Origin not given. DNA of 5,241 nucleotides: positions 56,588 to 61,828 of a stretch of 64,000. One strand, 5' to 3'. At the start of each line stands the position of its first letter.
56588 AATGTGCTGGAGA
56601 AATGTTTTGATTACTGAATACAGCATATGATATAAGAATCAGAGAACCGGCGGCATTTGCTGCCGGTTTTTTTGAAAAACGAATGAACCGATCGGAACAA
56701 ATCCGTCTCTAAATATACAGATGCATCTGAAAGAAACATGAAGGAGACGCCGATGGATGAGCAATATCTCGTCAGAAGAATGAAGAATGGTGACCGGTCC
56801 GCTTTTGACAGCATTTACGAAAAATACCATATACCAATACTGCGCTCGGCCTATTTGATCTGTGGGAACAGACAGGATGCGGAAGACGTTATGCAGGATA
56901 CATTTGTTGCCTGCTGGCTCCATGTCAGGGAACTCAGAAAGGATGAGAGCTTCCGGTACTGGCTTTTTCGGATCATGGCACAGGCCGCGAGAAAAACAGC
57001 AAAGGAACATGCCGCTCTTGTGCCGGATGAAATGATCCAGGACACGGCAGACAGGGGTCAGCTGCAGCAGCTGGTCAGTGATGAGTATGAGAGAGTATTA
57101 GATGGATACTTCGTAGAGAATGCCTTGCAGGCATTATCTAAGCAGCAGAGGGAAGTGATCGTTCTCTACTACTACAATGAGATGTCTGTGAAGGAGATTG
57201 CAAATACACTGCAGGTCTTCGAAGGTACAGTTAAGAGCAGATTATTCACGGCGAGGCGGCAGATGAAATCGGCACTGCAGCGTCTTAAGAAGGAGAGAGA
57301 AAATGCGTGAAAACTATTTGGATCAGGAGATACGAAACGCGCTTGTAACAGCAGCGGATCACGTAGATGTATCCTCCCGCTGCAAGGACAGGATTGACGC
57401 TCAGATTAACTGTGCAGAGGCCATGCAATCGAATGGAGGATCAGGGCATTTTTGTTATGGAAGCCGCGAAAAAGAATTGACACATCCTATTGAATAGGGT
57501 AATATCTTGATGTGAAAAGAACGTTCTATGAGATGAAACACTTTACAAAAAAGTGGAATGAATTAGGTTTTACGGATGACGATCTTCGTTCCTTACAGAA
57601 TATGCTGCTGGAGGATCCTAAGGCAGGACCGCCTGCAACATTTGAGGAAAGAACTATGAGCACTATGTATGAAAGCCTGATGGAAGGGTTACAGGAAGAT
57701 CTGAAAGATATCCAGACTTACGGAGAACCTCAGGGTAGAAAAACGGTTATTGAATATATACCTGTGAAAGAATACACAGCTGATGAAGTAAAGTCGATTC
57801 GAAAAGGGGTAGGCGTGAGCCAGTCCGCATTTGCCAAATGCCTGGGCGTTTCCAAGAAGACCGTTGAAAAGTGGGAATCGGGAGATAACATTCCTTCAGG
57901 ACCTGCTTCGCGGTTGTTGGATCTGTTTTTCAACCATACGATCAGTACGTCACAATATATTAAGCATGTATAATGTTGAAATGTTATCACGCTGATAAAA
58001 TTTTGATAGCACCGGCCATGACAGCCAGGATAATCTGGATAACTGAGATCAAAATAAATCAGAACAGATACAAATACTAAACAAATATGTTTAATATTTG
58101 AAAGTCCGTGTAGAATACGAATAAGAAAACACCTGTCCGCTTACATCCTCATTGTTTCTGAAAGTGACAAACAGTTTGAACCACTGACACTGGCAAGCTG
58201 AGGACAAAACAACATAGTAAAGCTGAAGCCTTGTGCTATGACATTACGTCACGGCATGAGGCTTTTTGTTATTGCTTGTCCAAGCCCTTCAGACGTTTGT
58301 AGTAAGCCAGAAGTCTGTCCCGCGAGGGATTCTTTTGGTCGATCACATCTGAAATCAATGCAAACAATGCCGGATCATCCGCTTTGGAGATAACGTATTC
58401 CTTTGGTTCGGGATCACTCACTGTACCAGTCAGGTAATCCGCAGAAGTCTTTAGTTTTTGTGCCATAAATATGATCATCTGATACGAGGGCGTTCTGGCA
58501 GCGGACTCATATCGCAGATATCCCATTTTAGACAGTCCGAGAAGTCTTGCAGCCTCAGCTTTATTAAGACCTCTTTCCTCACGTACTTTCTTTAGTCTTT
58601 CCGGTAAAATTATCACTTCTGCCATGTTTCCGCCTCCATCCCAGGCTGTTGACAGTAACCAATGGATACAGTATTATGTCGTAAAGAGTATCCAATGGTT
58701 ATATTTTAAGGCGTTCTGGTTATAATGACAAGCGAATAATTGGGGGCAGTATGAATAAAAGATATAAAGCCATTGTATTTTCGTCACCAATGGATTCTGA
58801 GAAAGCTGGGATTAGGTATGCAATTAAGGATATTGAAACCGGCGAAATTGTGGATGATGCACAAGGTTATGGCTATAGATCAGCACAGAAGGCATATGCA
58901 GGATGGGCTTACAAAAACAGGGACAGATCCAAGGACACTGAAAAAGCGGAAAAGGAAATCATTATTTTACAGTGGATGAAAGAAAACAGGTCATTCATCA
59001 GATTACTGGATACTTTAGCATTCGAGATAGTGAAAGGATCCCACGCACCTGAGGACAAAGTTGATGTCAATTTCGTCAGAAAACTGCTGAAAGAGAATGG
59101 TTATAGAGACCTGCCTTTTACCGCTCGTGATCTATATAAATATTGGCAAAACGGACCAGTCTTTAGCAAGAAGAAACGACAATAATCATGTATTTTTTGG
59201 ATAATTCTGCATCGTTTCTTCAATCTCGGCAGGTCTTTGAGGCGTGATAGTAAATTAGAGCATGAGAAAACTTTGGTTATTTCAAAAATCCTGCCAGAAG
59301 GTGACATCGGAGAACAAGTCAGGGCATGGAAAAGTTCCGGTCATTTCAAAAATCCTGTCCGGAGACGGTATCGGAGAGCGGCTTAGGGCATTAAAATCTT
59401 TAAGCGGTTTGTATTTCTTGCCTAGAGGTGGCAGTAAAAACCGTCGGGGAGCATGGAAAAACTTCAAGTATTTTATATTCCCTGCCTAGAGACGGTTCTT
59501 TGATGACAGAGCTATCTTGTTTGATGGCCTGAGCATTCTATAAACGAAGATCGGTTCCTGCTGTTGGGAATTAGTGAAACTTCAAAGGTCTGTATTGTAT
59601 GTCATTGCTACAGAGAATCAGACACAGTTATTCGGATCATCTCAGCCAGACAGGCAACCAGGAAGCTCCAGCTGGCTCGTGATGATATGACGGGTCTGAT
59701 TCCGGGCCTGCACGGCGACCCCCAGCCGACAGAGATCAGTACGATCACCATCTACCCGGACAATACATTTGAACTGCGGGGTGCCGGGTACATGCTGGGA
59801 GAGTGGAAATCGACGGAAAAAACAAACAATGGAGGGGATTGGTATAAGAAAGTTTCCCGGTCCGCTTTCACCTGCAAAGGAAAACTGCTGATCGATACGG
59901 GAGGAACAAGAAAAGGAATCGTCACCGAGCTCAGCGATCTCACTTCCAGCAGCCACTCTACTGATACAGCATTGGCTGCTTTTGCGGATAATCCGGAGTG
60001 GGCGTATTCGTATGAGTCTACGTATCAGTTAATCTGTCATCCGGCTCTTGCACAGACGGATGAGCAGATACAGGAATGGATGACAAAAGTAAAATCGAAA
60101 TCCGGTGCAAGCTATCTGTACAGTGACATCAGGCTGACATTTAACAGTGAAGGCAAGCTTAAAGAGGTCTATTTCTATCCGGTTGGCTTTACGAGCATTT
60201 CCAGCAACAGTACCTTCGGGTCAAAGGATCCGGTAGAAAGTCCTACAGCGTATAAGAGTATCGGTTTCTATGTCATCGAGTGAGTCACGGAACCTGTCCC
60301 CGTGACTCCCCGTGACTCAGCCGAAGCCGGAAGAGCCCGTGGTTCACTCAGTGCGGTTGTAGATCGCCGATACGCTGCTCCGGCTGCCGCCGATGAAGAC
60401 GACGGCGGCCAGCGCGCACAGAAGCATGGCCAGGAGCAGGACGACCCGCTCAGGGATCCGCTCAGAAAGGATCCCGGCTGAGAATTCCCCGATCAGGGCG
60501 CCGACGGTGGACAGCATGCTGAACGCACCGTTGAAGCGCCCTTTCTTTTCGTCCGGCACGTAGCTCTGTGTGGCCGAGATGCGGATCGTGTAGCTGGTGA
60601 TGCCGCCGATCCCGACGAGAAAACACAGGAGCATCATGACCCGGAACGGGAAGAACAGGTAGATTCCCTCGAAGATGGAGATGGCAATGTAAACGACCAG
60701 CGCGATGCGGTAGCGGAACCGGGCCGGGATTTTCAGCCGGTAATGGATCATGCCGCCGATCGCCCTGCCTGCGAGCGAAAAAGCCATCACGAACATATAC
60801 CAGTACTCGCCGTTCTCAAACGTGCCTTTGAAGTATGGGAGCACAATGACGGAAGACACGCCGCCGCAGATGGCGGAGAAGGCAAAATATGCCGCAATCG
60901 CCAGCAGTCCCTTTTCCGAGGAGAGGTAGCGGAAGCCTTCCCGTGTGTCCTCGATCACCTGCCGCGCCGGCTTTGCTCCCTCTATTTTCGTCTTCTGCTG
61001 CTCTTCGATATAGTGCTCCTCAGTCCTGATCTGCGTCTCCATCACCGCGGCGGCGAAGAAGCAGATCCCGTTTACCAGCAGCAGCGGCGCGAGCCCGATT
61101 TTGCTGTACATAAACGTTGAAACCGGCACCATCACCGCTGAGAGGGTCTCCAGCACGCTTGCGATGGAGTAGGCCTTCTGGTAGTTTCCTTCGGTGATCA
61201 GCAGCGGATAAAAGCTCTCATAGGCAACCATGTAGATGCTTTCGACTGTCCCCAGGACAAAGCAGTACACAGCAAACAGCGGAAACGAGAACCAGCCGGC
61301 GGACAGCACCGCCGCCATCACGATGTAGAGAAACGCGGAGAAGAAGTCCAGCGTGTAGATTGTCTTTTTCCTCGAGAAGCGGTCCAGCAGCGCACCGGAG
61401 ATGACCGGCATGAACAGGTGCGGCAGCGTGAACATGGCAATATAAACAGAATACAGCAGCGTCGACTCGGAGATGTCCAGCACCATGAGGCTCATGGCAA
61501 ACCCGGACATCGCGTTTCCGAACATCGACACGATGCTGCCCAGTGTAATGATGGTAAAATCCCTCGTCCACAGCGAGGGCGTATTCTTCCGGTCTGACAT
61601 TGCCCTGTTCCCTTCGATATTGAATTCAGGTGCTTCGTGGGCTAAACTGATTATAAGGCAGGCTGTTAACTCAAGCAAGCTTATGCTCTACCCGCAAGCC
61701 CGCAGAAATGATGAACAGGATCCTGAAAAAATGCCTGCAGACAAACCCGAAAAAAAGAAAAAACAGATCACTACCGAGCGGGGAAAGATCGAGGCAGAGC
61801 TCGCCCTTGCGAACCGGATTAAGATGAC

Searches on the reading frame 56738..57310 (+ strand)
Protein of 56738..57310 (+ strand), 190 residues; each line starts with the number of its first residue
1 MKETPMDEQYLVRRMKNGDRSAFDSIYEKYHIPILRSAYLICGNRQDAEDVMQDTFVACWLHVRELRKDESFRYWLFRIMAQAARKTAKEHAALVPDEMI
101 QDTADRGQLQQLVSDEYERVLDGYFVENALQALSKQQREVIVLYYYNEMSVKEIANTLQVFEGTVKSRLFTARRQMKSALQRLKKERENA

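Call 17: search_protein_families(library=pfam, proteins=[window:56738-57310:+])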
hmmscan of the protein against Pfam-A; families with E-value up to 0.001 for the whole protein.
window:56738-57310:+ (190 aa): 7 families
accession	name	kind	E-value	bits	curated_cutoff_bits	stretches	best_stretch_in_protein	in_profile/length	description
PF08281.18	Sigma70_r4_2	-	2.5e-14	53.1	25.7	1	127-176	5-54/54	Sigma-70, region 4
PF04542.20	Sigma70_r2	-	6.6e-13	48.7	24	1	26-87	1-64/71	Sigma-70 region 2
PF04545.22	Sigma70_r4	-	7.9e-13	48.2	24.1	1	129-177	1-49/50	Sigma-70, region 4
PF07638.17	Sigma70_ECF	-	1.3e-07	32.1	21.1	1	11-181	7-184/185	ECF sigma factor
PF22029.2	PhyR_sigma2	-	4.6e-06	27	27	1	31-80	4-54/55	Sigma2 domain of PhyR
PF06530.18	Phage_antitermQ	-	0.00015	22.1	26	1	115-184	47-114/118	Phage antitermination protein Q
PF04297.20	UPF0122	-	0.00034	21.2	22.7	1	133-178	18-63/101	Putative helix-turn-helix protein, YlxM / p13 like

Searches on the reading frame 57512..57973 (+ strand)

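Call 17: search_protein_families(library=pfam, proteins=[window:57512-57973:+])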
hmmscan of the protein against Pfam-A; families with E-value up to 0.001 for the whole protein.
window:57512-57973:+ (153 aa): 3 families
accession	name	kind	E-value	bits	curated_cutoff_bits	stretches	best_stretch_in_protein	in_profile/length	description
PF01381.28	HTH_3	-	8e-07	29.4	23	1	93-131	1-39/55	Helix-turn-helix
PF13560.12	HTH_31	-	5.6e-05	23.8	27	1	91-134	4-48/64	Helix-turn-helix domain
PF14549.12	P22_Cro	-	0.00059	20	30.2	0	103-133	11-39/60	DNA-binding transcriptional regulator Cro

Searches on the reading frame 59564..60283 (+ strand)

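Call 17: search_protein_families(library=pfam, proteins=[window:59564-60283:+])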
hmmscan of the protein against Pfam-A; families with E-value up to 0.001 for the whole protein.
window:59564-60283:+ (239 aa): 1 family
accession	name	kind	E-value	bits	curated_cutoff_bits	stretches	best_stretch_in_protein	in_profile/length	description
PF04365.19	BrnT_toxin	-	3e-06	27.9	34.5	1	2-34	47-76/77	Ribonuclease toxin, BrnT, of type II toxin-antitoxin system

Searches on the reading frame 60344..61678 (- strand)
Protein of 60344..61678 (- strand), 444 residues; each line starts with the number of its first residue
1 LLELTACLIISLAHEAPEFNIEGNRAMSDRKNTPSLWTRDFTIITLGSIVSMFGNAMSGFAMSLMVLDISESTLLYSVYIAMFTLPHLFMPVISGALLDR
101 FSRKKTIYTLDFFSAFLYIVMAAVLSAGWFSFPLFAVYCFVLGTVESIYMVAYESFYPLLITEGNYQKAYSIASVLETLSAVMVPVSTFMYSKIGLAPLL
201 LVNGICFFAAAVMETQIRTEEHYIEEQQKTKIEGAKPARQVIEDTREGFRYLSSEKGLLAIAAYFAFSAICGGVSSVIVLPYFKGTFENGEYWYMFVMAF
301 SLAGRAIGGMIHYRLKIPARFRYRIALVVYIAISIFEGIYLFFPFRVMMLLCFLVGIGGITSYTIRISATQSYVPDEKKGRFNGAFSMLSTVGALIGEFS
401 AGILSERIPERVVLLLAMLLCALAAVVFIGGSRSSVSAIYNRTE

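Call 22: search_protein_families(library=pfam, proteins=[window:60344-61678:-], max_evalue=0.1)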
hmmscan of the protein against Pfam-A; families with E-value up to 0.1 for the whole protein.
window:60344-61678:- (444 aa): 2 families
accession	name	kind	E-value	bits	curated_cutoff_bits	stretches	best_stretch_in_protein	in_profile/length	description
PF07690.21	MFS_1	-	4.8e-27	95.2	33.4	2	45-397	2-346/347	Major Facilitator Superfamily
PF05977.19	MFS_3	-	8.2e-14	51.4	27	1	40-428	11-390/524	Transmembrane secretion effector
